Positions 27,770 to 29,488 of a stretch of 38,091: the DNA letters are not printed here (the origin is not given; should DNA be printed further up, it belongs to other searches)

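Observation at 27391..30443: Island-borne FtsZ fused to a DUF5678-like tail and translationally coupled to a degenerate retropepsin-like protein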

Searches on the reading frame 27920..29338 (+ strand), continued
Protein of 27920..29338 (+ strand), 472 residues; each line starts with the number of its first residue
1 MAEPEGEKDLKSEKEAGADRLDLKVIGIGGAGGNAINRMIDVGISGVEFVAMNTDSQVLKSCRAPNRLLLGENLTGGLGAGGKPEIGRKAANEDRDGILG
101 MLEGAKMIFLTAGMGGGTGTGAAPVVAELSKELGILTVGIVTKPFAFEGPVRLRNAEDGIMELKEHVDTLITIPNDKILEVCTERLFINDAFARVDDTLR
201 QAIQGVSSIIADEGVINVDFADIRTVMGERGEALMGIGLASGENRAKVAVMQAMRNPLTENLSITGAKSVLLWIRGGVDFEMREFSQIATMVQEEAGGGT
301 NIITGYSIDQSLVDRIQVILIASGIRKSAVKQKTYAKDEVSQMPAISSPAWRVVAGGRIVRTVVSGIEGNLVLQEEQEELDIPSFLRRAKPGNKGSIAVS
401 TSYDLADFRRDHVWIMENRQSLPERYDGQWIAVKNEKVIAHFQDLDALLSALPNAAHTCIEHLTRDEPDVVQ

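Call 12: find_related_loci(query=window:27920-29338:+, collection=genome_contigs, flank=10000)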
Query window:27920-29338:+ (472 aa) in genome_contigs; peptide patterns used: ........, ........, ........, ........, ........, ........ (x = any residue, [..] = any of these).
98 stretches matched a pattern; 4 encode a relative of the query (tblastn E <= 1e-3); 4 distinct loci.
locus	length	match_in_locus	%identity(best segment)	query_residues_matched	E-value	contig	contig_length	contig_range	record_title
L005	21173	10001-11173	69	5-390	2e-156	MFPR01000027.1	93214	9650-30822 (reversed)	MAG: Candidatus Lindowbacteria bacterium RIFCSPLOWO2_12_FULL_62_27 rifcsplowo2_12_scaffold_498, whole genome shotgun seq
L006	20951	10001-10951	55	23-340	3e-96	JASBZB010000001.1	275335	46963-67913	MAG: Clostridiaceae bacterium isolate bin-6 c_000000000014, whole genome shotgun sequence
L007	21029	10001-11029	51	23-387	6e-98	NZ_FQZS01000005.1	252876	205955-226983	Lutispora thermophila DSM 19022, whole genome shotgun sequence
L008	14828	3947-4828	41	34-328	1e-44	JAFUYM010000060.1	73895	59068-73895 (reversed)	MAG: Bacteroidaceae bacterium isolate RGIG4941 Roe_deer_Rumen-3__c4019, whole genome shotgun sequence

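Call 33: find_related_loci(query=A2, collection=metagenome_contigs, flank=4000)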
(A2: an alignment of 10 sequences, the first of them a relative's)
Query A2 (144 aa) in metagenome_contigs; peptide patterns used: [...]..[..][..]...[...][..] (x = any residue, [..] = any of these).
438 stretches matched a pattern; 222 encode a relative of the query (tblastn E <= 1e-3); the best 80 are kept; 80 distinct loci.
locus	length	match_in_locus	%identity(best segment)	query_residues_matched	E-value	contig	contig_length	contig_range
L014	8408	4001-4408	43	5-143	6e-30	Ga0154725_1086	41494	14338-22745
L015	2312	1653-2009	42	27-144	7e-29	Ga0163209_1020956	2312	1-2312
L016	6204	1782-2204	40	1-144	2e-28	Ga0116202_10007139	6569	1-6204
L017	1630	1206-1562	41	27-144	2e-28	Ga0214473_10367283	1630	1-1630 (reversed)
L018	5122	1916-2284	44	22-144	7e-28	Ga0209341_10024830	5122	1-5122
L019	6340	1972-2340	44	22-144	7e-28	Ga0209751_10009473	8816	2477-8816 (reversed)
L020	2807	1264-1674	41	5-144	6e-28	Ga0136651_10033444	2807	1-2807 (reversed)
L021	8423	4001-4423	38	1-144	1e-27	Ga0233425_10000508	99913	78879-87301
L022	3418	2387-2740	43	27-143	1e-27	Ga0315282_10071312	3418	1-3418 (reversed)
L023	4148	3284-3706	39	1-144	3e-27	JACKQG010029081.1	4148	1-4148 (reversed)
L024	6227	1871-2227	42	27-144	5e-27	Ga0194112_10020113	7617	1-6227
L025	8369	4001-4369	40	23-144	2e-26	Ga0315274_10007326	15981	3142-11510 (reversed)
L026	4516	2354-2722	40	23-144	2e-26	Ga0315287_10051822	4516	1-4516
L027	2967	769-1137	40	23-144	2e-26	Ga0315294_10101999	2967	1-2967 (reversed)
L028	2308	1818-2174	43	27-144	3e-26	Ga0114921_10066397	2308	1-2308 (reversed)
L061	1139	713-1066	36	28-144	2e-23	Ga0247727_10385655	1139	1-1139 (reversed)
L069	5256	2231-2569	37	33-144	4e-21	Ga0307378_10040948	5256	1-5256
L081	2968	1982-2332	34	29-144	6e-17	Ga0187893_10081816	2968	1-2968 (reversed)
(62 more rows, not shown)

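Call 38: search_solved_structures(query=A1, max_evalue=1, show_alignments=2)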
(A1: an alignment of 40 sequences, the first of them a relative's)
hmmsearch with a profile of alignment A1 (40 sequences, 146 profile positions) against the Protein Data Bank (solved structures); distinct sequences matched with E-value up to 1: 42.
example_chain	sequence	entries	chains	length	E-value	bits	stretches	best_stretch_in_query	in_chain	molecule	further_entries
5c9d_A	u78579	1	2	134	8.5e-07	31.9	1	15-65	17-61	ApRick protease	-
5c9b_A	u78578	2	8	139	9.8e-07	31.7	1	15-65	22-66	ApRick protease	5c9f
5fiv_A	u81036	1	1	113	1.1e-06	31.5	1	30-132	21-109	RETROPEPSIN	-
1b11_A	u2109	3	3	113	1.3e-06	31.3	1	30-132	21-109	PROTEIN (Feline Immunodeficiency Virus PROTEASE) | FIV PROTEASE | FELINE IMMUNODEFICIENCY VIRUS PROTEASE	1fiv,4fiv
6fiv_A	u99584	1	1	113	2e-06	30.7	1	30-132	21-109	RETROPEPSIN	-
3ogp_A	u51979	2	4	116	3.7e-06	29.8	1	30-132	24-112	FIV Protease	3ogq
2hah_A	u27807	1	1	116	6.5e-06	29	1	30-106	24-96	Protease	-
2fiv_A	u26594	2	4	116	4.7e-05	26.3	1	30-132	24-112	FELINE IMMUNODEFICIENCY VIRUS PROTEASE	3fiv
1fmb_A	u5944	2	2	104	6.4e-05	25.8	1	29-79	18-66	EIAV PROTEASE | EQUINE INFECTIOUS ANEMIA VIRUS PROTEASE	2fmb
4rgh_A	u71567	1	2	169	0.0017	21.2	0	15-54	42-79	Protein DDI1 homolog 2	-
1bai_A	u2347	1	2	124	0.0037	20.1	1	26-79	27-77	PROTEASE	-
3nr6_A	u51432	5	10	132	0.0093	18.8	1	28-46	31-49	Protease p14 | gag-pro-pol polyprotein | Putative gag-pro-pol polyprotein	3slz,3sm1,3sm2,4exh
3t3c_A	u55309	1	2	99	0.013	18.4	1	29-85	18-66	HIV-1 protease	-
3s8i_A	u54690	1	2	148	0.015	18.2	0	27-54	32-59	Protein DDI1 homolog 1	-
4z2z_A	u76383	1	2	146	0.015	18.2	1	28-55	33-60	DNA damage-inducible protein 1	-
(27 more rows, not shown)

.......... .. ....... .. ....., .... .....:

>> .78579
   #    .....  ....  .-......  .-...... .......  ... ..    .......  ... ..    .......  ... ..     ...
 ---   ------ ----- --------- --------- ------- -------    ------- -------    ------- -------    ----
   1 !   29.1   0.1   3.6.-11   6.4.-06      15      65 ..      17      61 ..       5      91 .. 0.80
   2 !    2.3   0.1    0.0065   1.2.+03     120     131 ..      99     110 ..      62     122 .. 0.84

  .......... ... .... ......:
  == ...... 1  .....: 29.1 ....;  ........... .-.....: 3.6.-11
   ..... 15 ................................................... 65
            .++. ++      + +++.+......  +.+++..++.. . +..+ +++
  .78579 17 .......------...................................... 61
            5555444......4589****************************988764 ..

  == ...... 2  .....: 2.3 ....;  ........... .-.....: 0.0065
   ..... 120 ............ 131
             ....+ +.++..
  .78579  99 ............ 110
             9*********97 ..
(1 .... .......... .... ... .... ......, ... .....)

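Call 54: search_protein_families(library=padloc, proteins=[window:27920-29338:+], max_evalue=0.01)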
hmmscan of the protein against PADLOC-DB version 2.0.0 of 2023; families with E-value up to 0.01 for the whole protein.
window:27920-29338:+ (472 aa): 0 families

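Call 55: search_protein_families(library=phrogs, proteins=[window:27920-29338:+], max_evalue=0.01)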
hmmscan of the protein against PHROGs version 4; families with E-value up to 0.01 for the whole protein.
window:27920-29338:+ (472 aa): 0 families

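Call 57: predict_structure(alignment_id=A1)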
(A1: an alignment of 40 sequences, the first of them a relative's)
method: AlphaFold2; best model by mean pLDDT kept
length: 144 residues; sequences in the alignment: 40
mean_pLDDT: 95.0   pTM: 0.88
mean pLDDT of the five models: 95.0, 94.7, 94.3, 94.2, 93.9
residues with pLDDT >= 90: 133; 70-90: 8; 50-70: 3; < 50: 0
segments of 3 or more residues with pLDDT < 50: none
pLDDT, mean of each block of 10 residues (from residue 1): 97 98 95 98 97 97 77 94 96 98 92 94 98 98 97
secondary structure, 60 per line:
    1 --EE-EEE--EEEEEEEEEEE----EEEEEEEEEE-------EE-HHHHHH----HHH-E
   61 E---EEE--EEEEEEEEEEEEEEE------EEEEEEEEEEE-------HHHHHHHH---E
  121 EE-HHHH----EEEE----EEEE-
elements in order: E6-8 E11-21 E26-35 H46-51 E65-67 E70-84 E91-101 H109-116 E120-122 H124-127 E132-135 E140-143

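Call 60: search_protein_families(library=pfam, alignment_id=A5, max_evalue=0.0001)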
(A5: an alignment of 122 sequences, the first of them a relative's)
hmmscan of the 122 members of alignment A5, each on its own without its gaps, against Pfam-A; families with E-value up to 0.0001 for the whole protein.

A. member 1, L014:374-730:- (119 aa): 1 family
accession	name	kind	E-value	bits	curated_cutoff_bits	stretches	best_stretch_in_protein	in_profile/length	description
PF04255.20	DUF433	-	1.5e-11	44.4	23.6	1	16-59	13-56/56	Protein of unknown function (DUF433)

B. families by the number of members that match (of 122 scanned): 125 families (the first 25 are shown)
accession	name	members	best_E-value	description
PF00535.33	Glycos_transf_2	4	6e-25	Glycosyl transferase family 2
PF01850.27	PIN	4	1e-15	PIN domain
PF18765.7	Polbeta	4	1.3e-13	Polymerase beta, Nucleotidyltransferase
PF16363.11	GDP_Man_Dehyd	3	1e-117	GDP-mannose 4,6 dehydratase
PF01370.27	Epimerase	3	5.7e-58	NAD dependent epimerase/dehydratase family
PF02719.21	Polysacc_synt_2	3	8.3e-17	Polysaccharide biosynthesis protein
PF13641.12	Glyco_tranf_2_3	3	2.4e-10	Glycosyltransferase like family 2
PF04014.23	MazE_antitoxin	3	2.9e-10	Antidote-toxin recognition MazE, bacterial antitoxin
PF02350.25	Epimerase_2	2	1.6e-118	UDP-N-acetylglucosamine 2-epimerase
PF01797.21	Y1_Tnp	2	4.2e-40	Transposase IS200 like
PF18498.6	DUF5618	2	7e-37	Domain of unknown function (DUF5618)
PF05168.19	HEPN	2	3.9e-27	HEPN domain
PF01934.22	HepT-like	2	2.3e-20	Ribonuclease HepT-like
PF04055.27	Radical_SAM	2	6.8e-16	Radical SAM superfamily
PF01336.31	tRNA_anti-codon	2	1.2e-15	OB-fold nucleic acid binding domain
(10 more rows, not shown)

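Call 61: fold_search(model_id=the predicted structure, library=pdb)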
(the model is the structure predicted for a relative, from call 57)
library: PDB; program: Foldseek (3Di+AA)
matches with E <= 10: 558; with E <= 0.001: 29
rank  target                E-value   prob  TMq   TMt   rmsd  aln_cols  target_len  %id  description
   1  5c9f_A                2.1e-05  1.00  0.52  0.56  12.5       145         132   17  Crystal structure of a retropepsin-like aspartic protease from Rickettsia conorii (released 2015-10-14)
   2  5c9b_A                3.6e-05  1.00  0.44  0.49  12.8       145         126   16  Crystal structure of a retropepsin-like aspartic protease from Rickettsia conorii (released 2015-10-14)
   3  5c9b_B                3.8e-05  1.00  0.46  0.51  12.9       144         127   16  Crystal structure of a retropepsin-like aspartic protease from Rickettsia conorii (released 2015-10-14)
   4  5c9d_B                4.7e-05  1.00  0.55  0.64   4.5       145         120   16  Crystal structure of a retropepsin-like aspartic protease from Rickettsia conorii (released 2015-10-14)
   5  1bai_A                6.9e-05  1.00  0.56  0.64   3.7       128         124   19  Crystal structure of Rous sarcoma virus protease in complex with inhibitor (released 1999-01-13)
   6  1fmb                  1.2e-04  1.00  0.51  0.68   3.8       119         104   16  EIAV PROTEASE COMPLEXED WITH THE INHIBITOR HBY-793 (released 1996-10-14)
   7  5c9f_B                1.6e-04  1.00  0.41  0.46  13.4       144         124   15  Crystal structure of a retropepsin-like aspartic protease from Rickettsia conorii (released 2015-10-14)
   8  2fiv_A                2.2e-04  1.00  0.52  0.64   4.6       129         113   16  Crystal structure of feline immunodeficiency virus protease complexed with a substrate (released 1997-11-12)
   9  5c9f_D                2.2e-04  1.00  0.44  0.49  13.2       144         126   16  Crystal structure of a retropepsin-like aspartic protease from Rickettsia conorii (released 2015-10-14)
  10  3fiv_A                2.4e-04  1.00  0.53  0.66   4.3       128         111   17  CRYSTAL STRUCTURE OF FELINE IMMUNODEFICIENCY VIRUS PROTEASE COMPLEXED WITH A SUBSTRATE (released 1997-11-12)
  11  1c6x_A                2.6e-04  1.00  0.43  0.60   4.7       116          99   16  ALTERNATE BINDING SITE FOR THE P1-P3 GROUP OF A CLASS OF POTENT HIV-1 PROTEASE INHIBITORS AS A RESULT OF CONCERTED STR (released 2000-12-28)
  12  5c9b_C                2.8e-04  1.00  0.42  0.47  13.1       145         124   16  Crystal structure of a retropepsin-like aspartic protease from Rickettsia conorii (released 2015-10-14)
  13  1mer_A                3.6e-04  1.00  0.46  0.64   3.8       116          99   14  HIV-1 MUTANT (I84V) PROTEASE COMPLEXED WITH DMP450 (released 1998-04-15)
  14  2hah                  3.8e-04  1.00  0.53  0.66   4.8       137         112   18  The structure of FIV 12S protease in complex with TL-3 (released 2007-02-13)
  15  5fiv                  4.5e-04  1.00  0.54  0.67   4.7       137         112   18  STRUCTURAL STUDIES OF HIV AND FIV PROTEASES COMPLEXED WITH AN EFFICIENT INHIBITOR OF FIV PR (released 1998-12-09)
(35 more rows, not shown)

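Call 68: find_encoding_contigs(protein=P0121, flank=10000, max_places=6)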
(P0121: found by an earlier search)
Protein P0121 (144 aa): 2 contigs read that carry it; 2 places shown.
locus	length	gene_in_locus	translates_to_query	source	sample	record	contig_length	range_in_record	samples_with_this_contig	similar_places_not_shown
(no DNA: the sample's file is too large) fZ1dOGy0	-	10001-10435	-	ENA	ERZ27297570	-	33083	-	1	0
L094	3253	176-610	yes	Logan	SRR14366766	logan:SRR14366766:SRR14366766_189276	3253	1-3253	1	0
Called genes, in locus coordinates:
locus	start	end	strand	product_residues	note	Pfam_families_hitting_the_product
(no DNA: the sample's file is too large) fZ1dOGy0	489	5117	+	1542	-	PF01839:FG-GAP (faint), PF13517:FG-GAP_3, PF07593:UnbV_ASPIC (weak)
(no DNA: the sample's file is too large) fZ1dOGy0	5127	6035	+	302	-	-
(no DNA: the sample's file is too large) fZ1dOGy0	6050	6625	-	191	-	-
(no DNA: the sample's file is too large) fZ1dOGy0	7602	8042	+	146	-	PF07505:DUF5131 (weak)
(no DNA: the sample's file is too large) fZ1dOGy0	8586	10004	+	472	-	PF00091:Tubulin, PF12327:FtsZ_C, PF18929:DUF5678 (faint)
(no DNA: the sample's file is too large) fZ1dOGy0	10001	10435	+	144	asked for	-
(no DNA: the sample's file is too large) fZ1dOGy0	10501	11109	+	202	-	-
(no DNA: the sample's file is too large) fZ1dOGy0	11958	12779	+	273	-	-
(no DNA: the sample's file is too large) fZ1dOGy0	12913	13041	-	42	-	-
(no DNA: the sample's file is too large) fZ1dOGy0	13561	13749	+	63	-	?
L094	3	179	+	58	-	?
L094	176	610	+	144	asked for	-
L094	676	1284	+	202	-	-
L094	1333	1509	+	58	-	-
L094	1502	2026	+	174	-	-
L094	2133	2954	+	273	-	-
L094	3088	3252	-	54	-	?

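Call 77: search_protein_families(library=pfam, proteins=[P0233, L069:1506-2147:+, L081:1578-1910:+, L061:342-644:+, L014:3663-3989:+], max_evalue=5)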
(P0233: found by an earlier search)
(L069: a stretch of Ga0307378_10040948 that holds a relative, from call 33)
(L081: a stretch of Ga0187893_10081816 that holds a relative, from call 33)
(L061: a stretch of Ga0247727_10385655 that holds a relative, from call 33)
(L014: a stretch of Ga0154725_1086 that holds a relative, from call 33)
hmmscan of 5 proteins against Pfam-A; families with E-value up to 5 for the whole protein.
P0233 (140 aa): 1 family
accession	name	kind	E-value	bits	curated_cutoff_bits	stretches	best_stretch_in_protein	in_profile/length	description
PF18929.5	DUF5678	-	1e-05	25.7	23.2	1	90-115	2-27/49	Family of unknown function (DUF5678)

L069:1506-2147:+ (214 aa): 8 families
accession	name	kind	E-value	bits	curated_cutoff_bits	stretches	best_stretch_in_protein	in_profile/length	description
PF18929.5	DUF5678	-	1.1e-12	48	23.2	2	163-187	1-25/49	Family of unknown function (DUF5678)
PF20715.2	DUF6827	-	0.0082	16.4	26.9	1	139-173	95-129/158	Domain of unknown function (DUF6827)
PF20613.4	HipA_2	-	0.028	14.1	27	1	39-86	177-224/240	HipA-like kinase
PF25064.1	ARM_TT21_5th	-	0.045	14.5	27.8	0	152-176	15-39/117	TT21 fifth ARM repeats domain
PF17315.7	FMP23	-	0.054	14.8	27.6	1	146-176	1-30/118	Found in mitochondrial proteome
PF11638.13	DnaA_N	-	0.091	12.9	24.6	0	155-167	49-61/65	DnaA N-terminal domain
PF18472.7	HP1451_C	-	0.23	11.9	25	0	163-178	42-57/67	HP1451 C-terminal domain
PF22039.1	HUTI_composite_bact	-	0.76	9.9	25.5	0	57-66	16-25/26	Imidazolonepropionase-like composite domain, bacteria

L081:1578-1910:+ (111 aa): 1 family
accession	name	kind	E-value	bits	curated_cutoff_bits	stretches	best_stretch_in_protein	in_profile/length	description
PF18929.5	DUF5678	-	7.9e-06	26.1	23.2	1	60-84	1-25/49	Family of unknown function (DUF5678)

L061:342-644:+ (101 aa): 1 family
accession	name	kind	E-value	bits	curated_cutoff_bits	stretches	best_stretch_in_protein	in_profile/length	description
PF18929.5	DUF5678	-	8e-07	29.2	23.2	1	51-79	2-30/49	Family of unknown function (DUF5678)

L014:3663-3989:+ (109 aa): 1 family
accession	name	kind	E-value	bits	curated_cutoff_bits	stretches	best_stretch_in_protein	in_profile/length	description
PF18929.5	DUF5678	-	3.1e-08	33.7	23.2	1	59-85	2-28/49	Family of unknown function (DUF5678)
